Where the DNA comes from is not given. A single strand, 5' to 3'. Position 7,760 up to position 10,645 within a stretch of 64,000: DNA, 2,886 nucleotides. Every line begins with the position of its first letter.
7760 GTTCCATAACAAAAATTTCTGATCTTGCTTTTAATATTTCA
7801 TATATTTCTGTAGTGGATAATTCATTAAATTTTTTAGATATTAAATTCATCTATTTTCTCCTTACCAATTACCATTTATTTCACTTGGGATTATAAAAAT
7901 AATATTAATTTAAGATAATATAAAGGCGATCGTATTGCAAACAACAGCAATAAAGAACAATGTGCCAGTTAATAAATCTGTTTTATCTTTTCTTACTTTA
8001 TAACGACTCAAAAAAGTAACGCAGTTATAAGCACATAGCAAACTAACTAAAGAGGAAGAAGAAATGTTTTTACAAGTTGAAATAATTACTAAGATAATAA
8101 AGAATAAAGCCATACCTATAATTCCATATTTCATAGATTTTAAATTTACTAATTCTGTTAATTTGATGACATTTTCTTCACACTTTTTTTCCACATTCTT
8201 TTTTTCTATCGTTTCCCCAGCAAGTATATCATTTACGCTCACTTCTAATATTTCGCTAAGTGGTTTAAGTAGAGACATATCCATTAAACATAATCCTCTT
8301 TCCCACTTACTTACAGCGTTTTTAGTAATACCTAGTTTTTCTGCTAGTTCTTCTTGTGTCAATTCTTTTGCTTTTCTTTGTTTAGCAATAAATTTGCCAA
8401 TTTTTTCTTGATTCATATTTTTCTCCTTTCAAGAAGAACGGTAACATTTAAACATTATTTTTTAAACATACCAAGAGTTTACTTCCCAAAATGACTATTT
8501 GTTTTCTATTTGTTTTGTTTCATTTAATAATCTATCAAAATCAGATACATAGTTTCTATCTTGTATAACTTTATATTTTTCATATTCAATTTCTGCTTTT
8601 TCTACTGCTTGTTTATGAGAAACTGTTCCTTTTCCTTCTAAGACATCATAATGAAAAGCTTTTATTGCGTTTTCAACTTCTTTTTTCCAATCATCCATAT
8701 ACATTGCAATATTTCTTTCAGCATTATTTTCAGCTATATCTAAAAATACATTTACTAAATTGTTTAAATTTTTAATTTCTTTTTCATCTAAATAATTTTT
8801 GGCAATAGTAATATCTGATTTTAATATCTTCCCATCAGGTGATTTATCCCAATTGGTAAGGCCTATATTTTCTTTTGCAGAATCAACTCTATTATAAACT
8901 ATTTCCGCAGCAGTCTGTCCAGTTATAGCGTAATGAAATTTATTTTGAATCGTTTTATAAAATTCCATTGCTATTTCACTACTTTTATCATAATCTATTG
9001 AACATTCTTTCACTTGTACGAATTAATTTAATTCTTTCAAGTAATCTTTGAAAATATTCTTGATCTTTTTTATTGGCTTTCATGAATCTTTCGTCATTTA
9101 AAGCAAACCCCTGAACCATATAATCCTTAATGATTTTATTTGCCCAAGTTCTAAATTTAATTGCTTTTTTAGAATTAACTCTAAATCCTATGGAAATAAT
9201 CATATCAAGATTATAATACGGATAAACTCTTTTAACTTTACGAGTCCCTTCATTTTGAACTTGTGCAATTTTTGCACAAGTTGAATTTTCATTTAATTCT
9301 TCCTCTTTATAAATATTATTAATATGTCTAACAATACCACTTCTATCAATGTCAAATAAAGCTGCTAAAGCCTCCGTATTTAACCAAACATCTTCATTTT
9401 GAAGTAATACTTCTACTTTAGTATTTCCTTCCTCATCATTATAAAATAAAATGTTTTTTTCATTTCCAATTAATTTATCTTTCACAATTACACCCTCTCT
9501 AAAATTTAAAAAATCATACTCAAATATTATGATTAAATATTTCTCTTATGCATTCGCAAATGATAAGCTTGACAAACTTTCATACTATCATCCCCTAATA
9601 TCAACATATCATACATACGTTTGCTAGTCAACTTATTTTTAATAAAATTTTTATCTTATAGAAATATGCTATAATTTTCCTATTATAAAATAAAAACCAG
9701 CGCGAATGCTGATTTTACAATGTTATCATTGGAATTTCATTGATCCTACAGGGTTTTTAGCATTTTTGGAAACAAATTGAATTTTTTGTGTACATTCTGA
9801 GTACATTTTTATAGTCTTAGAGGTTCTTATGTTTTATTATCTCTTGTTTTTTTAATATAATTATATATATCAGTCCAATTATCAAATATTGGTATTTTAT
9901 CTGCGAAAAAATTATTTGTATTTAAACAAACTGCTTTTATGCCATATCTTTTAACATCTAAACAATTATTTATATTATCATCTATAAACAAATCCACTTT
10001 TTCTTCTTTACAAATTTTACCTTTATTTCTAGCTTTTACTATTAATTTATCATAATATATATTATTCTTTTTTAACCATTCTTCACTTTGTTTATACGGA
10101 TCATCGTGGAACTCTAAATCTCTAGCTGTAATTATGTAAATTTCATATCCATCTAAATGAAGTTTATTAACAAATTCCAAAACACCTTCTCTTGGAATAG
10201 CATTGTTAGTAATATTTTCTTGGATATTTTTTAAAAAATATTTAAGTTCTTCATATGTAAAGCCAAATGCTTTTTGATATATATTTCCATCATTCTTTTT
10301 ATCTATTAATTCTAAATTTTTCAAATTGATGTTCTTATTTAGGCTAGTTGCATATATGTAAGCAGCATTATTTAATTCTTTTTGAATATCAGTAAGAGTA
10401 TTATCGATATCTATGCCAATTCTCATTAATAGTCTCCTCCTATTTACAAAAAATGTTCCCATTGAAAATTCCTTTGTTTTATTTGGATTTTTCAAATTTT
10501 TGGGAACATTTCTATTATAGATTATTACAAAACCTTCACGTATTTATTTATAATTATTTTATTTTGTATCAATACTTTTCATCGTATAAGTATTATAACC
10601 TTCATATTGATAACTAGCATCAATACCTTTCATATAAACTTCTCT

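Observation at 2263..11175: About 9-kb accessory island inserted between secA and prfB, which are normally adjacent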

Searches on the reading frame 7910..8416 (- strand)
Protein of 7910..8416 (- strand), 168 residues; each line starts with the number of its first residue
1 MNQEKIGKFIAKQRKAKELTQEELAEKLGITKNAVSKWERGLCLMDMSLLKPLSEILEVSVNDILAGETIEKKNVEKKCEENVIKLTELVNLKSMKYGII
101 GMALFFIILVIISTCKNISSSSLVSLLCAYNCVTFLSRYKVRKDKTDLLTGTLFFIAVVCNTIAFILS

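Call 3: search_protein_families(library=pfam, proteins=[window:7910-8416:-], max_evalue=0.01)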
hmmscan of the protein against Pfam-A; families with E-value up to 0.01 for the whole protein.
window:7910-8416:- (168 aa): 12 families
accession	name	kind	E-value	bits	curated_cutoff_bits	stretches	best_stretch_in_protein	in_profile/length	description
PF20040.4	DUF6442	-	1.2e-12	48.4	25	1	86-167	18-99/102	Family of unknown function (DUF6442)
PF01381.28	HTH_3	-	7.1e-12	45.6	23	1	10-62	1-53/55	Helix-turn-helix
PF13560.12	HTH_31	-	2.1e-07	31.6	27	1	7-62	3-59/64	Helix-turn-helix domain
PF12844.13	HTH_19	-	4.3e-06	27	30.2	1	7-68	1-62/64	Helix-turn-helix domain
PF13443.12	HTH_26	-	8.7e-06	26.3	22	1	13-65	5-58/63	Cro/C1-type HTH DNA-binding domain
PF13744.12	HTH_37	-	4.9e-05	23.5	27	1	6-41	19-54/80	Helix-turn-helix domain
PF15731.11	MqsA_antitoxin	-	5.7e-05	23.7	30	1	7-53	71-117/131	Antitoxin component of bacterial toxin-antitoxin system, MqsA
PF04545.22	Sigma70_r4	-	0.0014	18.6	24.1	1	14-39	16-41/50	Sigma-70, region 4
PF14549.12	P22_Cro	-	0.0025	18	30.2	1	21-39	12-30/60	DNA-binding transcriptional regulator Cro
PF15943.11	YdaS_toxin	-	0.0047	17.1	30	0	21-39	11-29/65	Bacterial toxin YdaS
PF08279.18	HTH_11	-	0.0054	17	25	0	15-37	11-34/55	HTH domain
PF13412.12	HTH_24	-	0.0086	16.1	21.9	0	18-36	17-35/48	Winged helix-turn-helix DNA-binding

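Call 11: search_protein_families(library=padloc, proteins=[window:7910-8416:-], max_evalue=0.01)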
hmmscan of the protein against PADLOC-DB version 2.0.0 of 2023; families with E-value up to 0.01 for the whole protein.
window:7910-8416:- (168 aa): 24 families
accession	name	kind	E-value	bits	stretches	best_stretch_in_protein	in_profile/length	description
PDLC02926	HTH_VI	-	9.3e-12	43.1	1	5-84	1-85/92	-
PDLC04775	PDC-M69A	-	1e-08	33.7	1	4-71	6-73/113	-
PDLC03951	RmrA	-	1.8e-08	31.8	1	11-70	14-72/400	-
PDLC03954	RmrA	-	3.5e-08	30.8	1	10-69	15-74/380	-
PDLC03952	RmrA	-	4.1e-08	30.5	1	9-62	26-79/395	-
PDLC03947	RmrA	-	1.2e-07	28.9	1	6-62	12-68/383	-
PDLC03955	RmrA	-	1e-05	23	1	11-71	26-86/371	-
PDLC03944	RmrA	-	1.3e-05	22.4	1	7-59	8-60/384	-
PDLC04142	capH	-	2.2e-05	23.4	1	2-70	3-70/103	capH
PDLC03945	RmrA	-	2.4e-05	21.7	1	6-74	3-72/394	-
PDLC03949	RmrA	-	2.4e-05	21.4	1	13-63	10-60/363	-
PDLC03665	Control_protein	-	7.6e-05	20.9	1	7-73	10-77/77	control protein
PDLC03956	RmrA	-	0.00015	18.9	1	10-62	13-66/399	-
PDLC04760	PDC-M64C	-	0.00053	18.3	1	10-64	31-85/93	-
PDLC04759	PDC-M64B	-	0.0013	16.8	1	12-74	33-92/135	-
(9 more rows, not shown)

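Call 13: search_protein_families(library=ncbifam, proteins=[window:7910-8416:-], max_evalue=0.05)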
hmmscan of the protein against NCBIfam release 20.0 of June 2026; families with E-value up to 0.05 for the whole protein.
window:7910-8416:- (168 aa): 18 families
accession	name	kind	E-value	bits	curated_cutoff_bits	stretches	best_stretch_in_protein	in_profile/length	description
NF041951.1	phage_RstR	subfamily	1e-12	48.3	80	1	6-85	3-83/108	RstR family transcriptional repressor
NF047948.1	male_kill_WMK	equivalog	3.9e-11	43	300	1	3-86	160-242/300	WO male-killing family protein Wmk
NF007257.0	PRK09706.1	subfamily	1.3e-08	34.8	101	1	1-88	1-87/135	transcriptional repressor DicA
TIGR03070.1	couple_hipB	subfamily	2.6e-08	33.7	71.65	1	5-41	2-38/58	type II toxin-antitoxin system Y4mF family antitoxin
TIGR03830.1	CxxCG_CxxCG_HTH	subfamily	6e-08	32.5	61.8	1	4-49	64-109/127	type II TA system antitoxin MqsA family protein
NF041575.1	antitoxPezA_Strep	equivalog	1.6e-07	31.4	290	1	6-70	2-66/158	type II toxin-antitoxin system antitoxin PezA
NF046032.1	TransRegSlrRBacil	equivalog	1.2e-06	28.7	250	1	6-90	2-86/149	HTH-type transcriptional regulator SlrR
TIGR00270.2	TIGR00270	equivalog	6.1e-06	26.1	110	1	7-76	77-146/159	multiprotein bridging factor aMBF1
NF007408.0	PRK09943.1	equivalog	9.9e-06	25.2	211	1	5-94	5-90/185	HTH-type transcriptional regulator PuuR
NF052239.1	antitox_spr1629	equivalog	3.4e-05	23.1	335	1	6-76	3-74/377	spr1629 family repressor/antitoxin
NF006015.0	PRK08154.1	subfamily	0.00018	20.8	204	1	4-74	29-99/314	anaerobic benzoate catabolism transcriptional regulator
NF040522.1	VC1465_fam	subfamily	0.00019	21.5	70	1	11-56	2-46/111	VC1465 family Xer recombination activation factor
NF003162.0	PRK04140.1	equivalog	0.00056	19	263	1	7-88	128-210/317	transcriptional regulator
TIGR02937.1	sigma70-ECF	superfamily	0.002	17.8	42.9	1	10-40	125-155/165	sigma-70 family RNA polymerase sigma factor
NF007271.0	PRK09726.1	equivalog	0.0031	17.5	79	1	13-40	20-47/88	type II toxin-antitoxin system antitoxin HipB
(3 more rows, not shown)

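Call 14: search_protein_families(library=phrogs, proteins=[window:7910-8416:-], max_evalue=0.05)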
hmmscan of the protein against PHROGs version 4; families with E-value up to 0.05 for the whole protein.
window:7910-8416:- (168 aa): 39 families (the best 25 are shown)
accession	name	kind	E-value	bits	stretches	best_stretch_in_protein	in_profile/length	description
phrog_8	-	transcription regulation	3.7e-15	57.2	1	5-91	76-150/346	transcriptional regulator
phrog_2967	-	transcription regulation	5.3e-14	53.3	1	2-91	7-88/225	transcriptional regulator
phrog_3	-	transcription regulation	9.2e-14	53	1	1-88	84-168/430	transcriptional repressor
phrog_4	-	transcription regulation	5.9e-11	43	1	3-75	130-202/400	transcriptional repressor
phrog_2439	-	transcription regulation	1.3e-09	38.4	1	6-62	8-64/367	transcriptional regulator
phrog_5823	-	transcription regulation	1.6e-09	38.4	1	3-83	4-84/404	transcriptional regulator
phrog_1373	-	transcription regulation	5.2e-09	37.3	1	7-80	65-139/166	transcriptional regulator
phrog_2328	-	transcription regulation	2.5e-08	34.8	1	4-71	14-80/128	transcriptional repressor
phrog_4836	-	transcription regulation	3.4e-08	34.3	1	6-76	76-146/194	CII-like regulator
phrog_1994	-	DNA, RNA and nucleotide metabolism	1.6e-06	29.1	1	12-72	6-64/170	DNA binding protein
phrog_4151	-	DNA, RNA and nucleotide metabolism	2e-06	28.7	1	3-40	5-42/154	DNA binding protein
phrog_7241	-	transcription regulation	2.2e-06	28.8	1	12-64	68-120/122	transcriptional regulator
phrog_38149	-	unknown function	1e-05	26.6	1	3-84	6-85/190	-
phrog_7950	-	transcription regulation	1.3e-05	26.2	1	14-40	16-42/68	transcriptional repressor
phrog_638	-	transcription regulation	1.7e-05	25.7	1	6-75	4-74/145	transcriptional regulator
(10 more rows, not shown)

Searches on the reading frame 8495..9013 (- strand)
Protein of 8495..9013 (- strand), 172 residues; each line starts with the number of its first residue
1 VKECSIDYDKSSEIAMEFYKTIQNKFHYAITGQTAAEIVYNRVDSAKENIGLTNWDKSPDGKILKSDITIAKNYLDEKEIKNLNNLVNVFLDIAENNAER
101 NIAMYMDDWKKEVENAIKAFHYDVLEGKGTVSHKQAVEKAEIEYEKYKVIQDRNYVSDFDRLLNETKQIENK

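Call 3: search_protein_families(library=pfam, proteins=[window:8495-9013:-], max_evalue=0.01)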
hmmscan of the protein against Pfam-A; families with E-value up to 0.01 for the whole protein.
window:8495-9013:- (172 aa): 2 families
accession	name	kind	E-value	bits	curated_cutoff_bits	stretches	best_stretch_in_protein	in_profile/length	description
PF13310.11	Virulence_RhuM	-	1.3e-54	185.6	33.7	1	4-154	104-250/252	Virulence protein RhuM family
PF23213.1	DUF7065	-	0.00078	20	27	1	48-125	79-154/183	Domain of unknown function (DUF7065)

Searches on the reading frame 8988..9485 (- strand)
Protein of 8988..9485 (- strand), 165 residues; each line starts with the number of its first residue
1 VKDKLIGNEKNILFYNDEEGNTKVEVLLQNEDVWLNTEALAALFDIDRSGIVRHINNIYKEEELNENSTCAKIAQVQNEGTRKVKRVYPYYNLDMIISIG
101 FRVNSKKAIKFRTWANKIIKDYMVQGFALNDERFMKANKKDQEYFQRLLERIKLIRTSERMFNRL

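Call 4: search_protein_families(library=pfam, proteins=[window:8988-9485:-], max_evalue=0.01)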
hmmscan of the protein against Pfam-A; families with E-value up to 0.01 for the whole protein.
window:8988-9485:- (165 aa): 3 families
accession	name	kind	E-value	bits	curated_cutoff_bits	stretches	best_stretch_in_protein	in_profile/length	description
PF13310.11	Virulence_RhuM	-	3.6e-35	121.9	33.7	1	68-162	1-94/252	Virulence protein RhuM family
PF02498.22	Bro-N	-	0.0016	19.4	25.6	1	24-117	2-92/96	BRO family, N-terminal domain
PF09669.15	Phage_pRha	-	0.0072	17.3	29.9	0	38-112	4-79/91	Phage regulatory protein Rha (Phage_pRha)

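Call 14: search_protein_families(library=phrogs, proteins=[window:8988-9485:-], max_evalue=0.05)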
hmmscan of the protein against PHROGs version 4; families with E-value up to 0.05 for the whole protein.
window:8988-9485:- (165 aa): 3 families
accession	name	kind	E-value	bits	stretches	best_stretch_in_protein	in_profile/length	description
phrog_373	-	transcription regulation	0.0023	18.3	1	22-113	87-179/373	anti-repressor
phrog_23341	-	unknown function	0.003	18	1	24-125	10-99/252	-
phrog_245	-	transcription regulation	0.008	16.7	1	21-117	48-131/319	anti-repressor Ant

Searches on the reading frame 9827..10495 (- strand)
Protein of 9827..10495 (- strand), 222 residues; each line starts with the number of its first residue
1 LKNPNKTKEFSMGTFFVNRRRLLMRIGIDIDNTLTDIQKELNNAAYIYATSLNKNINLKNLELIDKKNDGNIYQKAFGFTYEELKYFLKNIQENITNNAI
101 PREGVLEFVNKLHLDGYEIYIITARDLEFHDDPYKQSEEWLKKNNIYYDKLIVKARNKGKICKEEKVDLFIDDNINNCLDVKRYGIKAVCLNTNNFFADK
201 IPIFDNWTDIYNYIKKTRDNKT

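Call 4: search_protein_families(library=pfam, proteins=[window:9827-10495:-], max_evalue=0.01)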
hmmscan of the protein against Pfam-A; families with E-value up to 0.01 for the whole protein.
window:9827-10495:- (222 aa): 4 families
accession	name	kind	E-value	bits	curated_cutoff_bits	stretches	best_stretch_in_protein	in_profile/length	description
PF25109.1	HAD_PNKP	-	0.002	18.7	27.6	1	99-171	29-105/143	Polynucleotide kinase PNKP phosphatase domain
PF00702.32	Hydrolase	-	0.0021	18.9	26.4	1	28-136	6-134/191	haloacid dehalogenase-like hydrolase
PF13419.12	HAD_2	-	0.0054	17.3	23.8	1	29-129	4-108/178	Haloacid dehalogenase-like hydrolase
PF03767.20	Acid_phosphat_B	-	0.0074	16.2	27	0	97-166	119-187/230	HAD superfamily, subfamily IIIB (Acid phosphatase)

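Call 11: search_protein_families(library=padloc, proteins=[window:9827-10495:-], max_evalue=0.01)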
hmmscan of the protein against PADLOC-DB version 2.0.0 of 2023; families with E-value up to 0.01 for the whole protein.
window:9827-10495:- (222 aa): 0 families

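Call 13: search_protein_families(library=ncbifam, proteins=[window:9827-10495:-], max_evalue=0.05)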
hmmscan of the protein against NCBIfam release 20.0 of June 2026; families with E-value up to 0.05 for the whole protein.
window:9827-10495:- (222 aa): 4 families
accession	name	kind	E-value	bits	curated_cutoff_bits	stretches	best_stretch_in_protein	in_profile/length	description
TIGR01488.1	HAD-SF-IB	subfamily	0.01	15.8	45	1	28-124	4-97/177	HAD-IB family phosphatase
NF009695.0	PRK13222.1-2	equivalog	0.031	13.8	225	0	83-131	77-125/226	phosphoglycolate phosphatase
TIGR00693.1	thiE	equivalog_domain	0.032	13.5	145.1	0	148-186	40-78/197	thiamine phosphate synthase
TIGR01509.1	HAD-SF-IA-v3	subfamily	0.033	14.4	29.4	0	169-190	132-153/154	HAD-IA family hydrolase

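Call 14: search_protein_families(library=phrogs, proteins=[window:9827-10495:-], max_evalue=0.05)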
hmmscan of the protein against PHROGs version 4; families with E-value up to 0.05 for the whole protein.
window:9827-10495:- (222 aa): 6 families
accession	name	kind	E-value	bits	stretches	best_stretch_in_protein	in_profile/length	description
phrog_420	-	unknown function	4.9e-16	60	1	24-221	14-209/267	unknown function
phrog_415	-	other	5.8e-11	43.5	1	20-187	18-160/218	polynucleotide kinase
phrog_1238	-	moron, auxiliary metabolic gene and host takeover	4.3e-09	37.2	1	23-190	22-122/155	phosphoheptose isomerase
phrog_505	-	other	6.9e-05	23.4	1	100-172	190-258/295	polynucleotide kinase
phrog_8468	-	other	0.0017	19.2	1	28-125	12-118/221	HAD-superfamily hydrolase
phrog_11289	-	unknown function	0.021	15.8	1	43-97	8-58/95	-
